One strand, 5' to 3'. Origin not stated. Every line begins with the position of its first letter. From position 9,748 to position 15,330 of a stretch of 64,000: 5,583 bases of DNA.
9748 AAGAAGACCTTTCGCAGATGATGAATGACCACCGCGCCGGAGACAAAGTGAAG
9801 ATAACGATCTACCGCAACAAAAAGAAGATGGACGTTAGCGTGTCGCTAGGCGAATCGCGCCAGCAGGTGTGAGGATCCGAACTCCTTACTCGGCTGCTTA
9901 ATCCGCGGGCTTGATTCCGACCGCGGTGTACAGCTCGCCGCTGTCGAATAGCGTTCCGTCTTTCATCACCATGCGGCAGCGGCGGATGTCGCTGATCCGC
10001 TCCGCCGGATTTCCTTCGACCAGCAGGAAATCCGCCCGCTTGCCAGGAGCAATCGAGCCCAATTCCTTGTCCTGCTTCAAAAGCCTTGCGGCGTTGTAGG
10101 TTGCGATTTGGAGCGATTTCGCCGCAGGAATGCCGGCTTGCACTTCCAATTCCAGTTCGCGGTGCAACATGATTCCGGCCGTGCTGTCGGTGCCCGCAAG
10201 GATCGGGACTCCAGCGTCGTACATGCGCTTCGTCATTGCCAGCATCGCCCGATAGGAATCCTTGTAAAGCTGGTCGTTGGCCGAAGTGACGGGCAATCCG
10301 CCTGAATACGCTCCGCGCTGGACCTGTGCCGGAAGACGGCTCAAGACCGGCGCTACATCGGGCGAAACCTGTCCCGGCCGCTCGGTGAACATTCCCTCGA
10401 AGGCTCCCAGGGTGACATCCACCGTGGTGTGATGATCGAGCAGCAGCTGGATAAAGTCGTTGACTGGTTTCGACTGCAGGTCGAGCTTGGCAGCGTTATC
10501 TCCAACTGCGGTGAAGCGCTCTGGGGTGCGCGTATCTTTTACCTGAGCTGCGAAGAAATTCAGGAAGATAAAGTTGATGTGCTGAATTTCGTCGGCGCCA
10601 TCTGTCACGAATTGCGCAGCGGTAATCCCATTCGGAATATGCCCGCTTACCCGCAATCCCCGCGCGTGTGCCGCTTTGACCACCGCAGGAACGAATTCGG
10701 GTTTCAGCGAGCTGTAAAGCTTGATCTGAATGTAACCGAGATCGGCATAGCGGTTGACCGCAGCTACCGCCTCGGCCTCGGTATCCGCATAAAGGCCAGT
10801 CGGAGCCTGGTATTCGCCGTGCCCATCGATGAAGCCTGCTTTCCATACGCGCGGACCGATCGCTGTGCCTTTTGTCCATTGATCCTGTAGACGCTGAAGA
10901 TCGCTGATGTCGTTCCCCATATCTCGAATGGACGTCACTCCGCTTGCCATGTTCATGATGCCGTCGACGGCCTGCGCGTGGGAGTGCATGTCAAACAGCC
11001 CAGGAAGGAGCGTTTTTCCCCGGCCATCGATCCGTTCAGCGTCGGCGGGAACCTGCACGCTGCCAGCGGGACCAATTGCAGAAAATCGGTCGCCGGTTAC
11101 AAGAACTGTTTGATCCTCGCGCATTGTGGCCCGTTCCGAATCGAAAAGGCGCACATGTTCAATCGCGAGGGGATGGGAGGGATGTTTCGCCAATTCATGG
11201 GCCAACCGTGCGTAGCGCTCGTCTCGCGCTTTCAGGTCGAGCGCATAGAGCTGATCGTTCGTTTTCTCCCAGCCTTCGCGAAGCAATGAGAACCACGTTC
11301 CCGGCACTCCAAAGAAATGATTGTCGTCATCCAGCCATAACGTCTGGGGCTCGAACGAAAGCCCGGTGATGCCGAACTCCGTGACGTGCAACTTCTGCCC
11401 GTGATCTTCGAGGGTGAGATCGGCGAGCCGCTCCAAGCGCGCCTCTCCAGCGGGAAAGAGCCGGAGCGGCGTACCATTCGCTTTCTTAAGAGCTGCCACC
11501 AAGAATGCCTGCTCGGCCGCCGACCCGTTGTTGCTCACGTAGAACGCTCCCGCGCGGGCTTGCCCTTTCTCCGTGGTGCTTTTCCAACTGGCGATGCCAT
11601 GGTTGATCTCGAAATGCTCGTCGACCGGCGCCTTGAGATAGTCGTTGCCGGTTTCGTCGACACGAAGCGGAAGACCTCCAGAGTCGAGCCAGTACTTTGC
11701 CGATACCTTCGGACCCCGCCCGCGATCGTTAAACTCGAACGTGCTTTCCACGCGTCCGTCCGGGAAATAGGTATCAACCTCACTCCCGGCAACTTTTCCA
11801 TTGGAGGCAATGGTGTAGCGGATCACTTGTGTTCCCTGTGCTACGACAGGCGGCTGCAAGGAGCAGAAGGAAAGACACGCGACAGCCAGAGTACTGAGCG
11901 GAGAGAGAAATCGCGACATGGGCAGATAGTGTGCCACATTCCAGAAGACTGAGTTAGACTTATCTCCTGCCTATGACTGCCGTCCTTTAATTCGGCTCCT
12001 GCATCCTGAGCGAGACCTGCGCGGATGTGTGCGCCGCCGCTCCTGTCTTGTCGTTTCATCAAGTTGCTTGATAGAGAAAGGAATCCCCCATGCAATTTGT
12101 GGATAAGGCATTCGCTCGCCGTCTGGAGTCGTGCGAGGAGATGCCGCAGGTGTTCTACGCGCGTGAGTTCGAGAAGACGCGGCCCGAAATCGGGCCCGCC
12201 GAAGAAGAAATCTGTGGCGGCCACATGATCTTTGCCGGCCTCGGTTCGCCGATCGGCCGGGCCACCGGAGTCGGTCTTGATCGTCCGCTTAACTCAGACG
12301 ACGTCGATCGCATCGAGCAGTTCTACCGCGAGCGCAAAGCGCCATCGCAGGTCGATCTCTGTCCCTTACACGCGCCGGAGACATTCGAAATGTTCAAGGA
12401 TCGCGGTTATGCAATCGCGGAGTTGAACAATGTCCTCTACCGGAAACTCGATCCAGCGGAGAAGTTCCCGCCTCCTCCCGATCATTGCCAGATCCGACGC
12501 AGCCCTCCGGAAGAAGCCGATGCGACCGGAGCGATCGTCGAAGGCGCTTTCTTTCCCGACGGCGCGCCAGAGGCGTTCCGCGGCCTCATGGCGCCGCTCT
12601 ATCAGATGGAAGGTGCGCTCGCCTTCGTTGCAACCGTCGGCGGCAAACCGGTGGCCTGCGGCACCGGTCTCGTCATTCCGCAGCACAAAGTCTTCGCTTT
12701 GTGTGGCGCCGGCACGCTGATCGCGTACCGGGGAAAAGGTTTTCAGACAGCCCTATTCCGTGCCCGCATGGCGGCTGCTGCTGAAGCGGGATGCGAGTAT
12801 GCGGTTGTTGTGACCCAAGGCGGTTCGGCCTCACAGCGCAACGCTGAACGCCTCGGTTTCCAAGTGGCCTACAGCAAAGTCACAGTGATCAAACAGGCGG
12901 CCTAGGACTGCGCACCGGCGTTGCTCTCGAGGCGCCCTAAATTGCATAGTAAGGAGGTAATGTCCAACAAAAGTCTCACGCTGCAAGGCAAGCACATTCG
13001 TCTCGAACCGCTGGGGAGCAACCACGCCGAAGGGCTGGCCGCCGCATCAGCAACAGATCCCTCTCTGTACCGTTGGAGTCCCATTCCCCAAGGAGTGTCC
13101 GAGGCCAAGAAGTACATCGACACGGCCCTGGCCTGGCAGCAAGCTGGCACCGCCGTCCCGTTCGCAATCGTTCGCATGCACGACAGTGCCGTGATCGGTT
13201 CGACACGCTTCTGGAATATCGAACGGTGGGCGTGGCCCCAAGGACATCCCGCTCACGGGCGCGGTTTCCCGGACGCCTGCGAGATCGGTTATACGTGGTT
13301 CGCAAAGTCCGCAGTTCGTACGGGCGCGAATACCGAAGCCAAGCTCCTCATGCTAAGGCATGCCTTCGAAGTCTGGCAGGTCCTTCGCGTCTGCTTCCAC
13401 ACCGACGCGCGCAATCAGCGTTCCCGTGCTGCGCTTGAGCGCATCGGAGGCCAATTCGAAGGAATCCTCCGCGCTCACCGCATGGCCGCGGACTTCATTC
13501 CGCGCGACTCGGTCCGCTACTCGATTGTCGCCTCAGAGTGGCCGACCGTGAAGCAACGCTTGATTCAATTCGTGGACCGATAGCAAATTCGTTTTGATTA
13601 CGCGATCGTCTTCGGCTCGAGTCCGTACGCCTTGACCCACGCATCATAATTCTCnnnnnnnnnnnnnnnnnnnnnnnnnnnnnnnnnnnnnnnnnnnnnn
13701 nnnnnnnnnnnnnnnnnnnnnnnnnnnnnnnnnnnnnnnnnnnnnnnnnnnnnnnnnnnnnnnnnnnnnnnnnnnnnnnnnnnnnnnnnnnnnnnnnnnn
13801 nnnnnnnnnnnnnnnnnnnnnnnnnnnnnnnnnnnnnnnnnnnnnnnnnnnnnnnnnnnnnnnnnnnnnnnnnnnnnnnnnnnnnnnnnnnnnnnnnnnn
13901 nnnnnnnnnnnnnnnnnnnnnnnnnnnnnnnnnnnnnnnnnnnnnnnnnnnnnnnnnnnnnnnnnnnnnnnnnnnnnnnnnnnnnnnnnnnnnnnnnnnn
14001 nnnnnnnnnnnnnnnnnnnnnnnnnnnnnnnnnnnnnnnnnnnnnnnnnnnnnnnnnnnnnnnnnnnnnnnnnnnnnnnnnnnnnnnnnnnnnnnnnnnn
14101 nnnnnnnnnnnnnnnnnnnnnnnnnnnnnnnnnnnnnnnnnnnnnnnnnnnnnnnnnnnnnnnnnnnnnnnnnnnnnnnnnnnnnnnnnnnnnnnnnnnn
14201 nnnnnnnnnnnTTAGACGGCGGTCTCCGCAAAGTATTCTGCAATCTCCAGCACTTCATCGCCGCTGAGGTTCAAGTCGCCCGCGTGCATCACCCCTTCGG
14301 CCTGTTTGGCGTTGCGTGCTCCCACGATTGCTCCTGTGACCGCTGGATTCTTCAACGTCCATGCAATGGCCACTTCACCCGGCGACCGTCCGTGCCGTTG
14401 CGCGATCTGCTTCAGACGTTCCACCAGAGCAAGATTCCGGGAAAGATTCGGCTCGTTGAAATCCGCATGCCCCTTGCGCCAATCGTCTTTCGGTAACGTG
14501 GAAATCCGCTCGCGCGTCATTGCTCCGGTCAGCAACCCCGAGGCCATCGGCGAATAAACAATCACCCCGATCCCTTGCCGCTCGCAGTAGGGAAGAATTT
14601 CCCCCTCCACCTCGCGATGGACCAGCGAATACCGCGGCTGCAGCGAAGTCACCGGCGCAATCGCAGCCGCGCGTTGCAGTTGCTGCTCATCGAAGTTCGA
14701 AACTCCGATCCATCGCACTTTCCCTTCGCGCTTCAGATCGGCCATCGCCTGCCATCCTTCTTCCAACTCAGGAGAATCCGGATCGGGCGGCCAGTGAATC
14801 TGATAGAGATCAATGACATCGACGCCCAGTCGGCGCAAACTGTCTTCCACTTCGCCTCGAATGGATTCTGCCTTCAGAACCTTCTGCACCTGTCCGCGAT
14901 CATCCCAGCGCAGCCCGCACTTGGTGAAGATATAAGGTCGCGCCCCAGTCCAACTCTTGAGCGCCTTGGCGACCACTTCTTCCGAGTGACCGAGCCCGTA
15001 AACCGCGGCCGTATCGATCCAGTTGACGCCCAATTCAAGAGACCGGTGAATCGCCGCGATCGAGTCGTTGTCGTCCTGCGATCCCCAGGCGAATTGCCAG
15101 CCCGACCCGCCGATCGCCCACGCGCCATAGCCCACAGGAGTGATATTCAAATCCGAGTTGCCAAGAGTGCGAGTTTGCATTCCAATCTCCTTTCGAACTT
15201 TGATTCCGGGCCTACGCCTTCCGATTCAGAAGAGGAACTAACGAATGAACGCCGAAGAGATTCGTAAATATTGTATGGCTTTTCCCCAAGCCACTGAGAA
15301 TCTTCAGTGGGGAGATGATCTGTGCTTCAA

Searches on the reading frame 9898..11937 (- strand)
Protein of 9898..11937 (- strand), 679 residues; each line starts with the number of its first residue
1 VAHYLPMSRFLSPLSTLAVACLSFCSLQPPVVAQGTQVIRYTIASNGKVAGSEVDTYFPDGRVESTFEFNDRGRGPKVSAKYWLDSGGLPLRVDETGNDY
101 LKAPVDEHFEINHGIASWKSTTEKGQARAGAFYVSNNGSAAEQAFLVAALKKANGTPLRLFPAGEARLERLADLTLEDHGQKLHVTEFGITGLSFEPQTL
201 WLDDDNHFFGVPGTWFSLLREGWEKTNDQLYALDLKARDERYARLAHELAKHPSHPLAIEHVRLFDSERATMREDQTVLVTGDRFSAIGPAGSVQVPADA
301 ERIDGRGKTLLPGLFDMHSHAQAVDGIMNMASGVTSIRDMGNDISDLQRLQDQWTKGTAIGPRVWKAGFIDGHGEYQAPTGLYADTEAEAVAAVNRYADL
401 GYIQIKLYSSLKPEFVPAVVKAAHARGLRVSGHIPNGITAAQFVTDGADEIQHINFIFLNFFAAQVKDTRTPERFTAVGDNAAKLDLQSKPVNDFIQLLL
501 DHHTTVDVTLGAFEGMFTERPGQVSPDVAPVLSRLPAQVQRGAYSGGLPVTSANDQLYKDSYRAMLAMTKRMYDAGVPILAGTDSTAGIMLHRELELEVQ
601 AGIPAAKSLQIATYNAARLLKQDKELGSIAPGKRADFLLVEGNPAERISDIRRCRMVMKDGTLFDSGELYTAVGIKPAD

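Call 18: search_protein_families(library=pfam, proteins=[window:9898-11937:-], max_evalue=0.00001)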
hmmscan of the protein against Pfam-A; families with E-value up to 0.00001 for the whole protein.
window:9898-11937:- (679 aa): 2 families
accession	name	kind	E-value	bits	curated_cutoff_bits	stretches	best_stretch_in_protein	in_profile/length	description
PF01979.26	Amidohydro_1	-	1.2e-18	67.9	25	1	568-662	234-343/345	Amidohydrolase family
PF07969.17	Amidohydro_3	-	1e-11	45.5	29.7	1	567-662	357-469/472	Amidohydrolase family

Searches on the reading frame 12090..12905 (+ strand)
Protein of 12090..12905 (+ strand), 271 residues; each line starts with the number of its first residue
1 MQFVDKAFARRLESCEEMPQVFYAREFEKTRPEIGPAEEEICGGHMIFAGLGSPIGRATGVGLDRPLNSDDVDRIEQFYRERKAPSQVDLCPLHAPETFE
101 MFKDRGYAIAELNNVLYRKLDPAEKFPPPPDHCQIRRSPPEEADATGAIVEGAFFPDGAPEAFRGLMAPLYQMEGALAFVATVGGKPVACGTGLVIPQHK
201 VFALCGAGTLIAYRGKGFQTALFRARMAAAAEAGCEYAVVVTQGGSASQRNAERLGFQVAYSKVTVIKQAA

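Call 18: search_protein_families(library=pfam, proteins=[window:12090-12905:+], max_evalue=0.00001)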
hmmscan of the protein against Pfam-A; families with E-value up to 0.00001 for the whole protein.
window:12090-12905:+ (271 aa): 1 family
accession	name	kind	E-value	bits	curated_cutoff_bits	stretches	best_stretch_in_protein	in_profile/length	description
PF00583.31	Acetyltransf_1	-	9.4e-08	32.8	20.7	1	170-257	24-116/116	Acetyltransferase (GNAT) family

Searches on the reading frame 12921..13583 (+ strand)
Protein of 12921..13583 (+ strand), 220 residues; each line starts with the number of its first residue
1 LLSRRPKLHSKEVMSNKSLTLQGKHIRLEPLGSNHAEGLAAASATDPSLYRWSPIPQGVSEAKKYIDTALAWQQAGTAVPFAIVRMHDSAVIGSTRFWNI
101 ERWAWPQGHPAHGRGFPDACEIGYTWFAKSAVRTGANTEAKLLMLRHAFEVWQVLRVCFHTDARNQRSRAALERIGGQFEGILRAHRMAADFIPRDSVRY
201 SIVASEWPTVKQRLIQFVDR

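Call 18: search_protein_families(library=pfam, proteins=[window:12921-13583:+], max_evalue=0.00001)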
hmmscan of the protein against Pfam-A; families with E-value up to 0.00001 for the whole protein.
window:12921-13583:+ (220 aa): 1 family
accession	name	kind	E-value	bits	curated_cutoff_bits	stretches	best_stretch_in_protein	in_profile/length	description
PF13302.13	Acetyltransf_3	-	6.3e-21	76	25.4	1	26-177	2-137/138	Acetyltransferase (GNAT) domain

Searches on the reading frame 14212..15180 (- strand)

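Call 18: search_protein_families(library=pfam, proteins=[window:14212-15180:-], max_evalue=0.00001)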
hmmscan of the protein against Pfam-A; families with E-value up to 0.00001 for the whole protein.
window:14212-15180:- (322 aa): 1 family
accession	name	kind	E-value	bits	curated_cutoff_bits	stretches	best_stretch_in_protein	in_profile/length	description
PF00248.27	Aldo_ket_red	-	1e-76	258.2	24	1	16-315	2-288/291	Aldo/keto reductase family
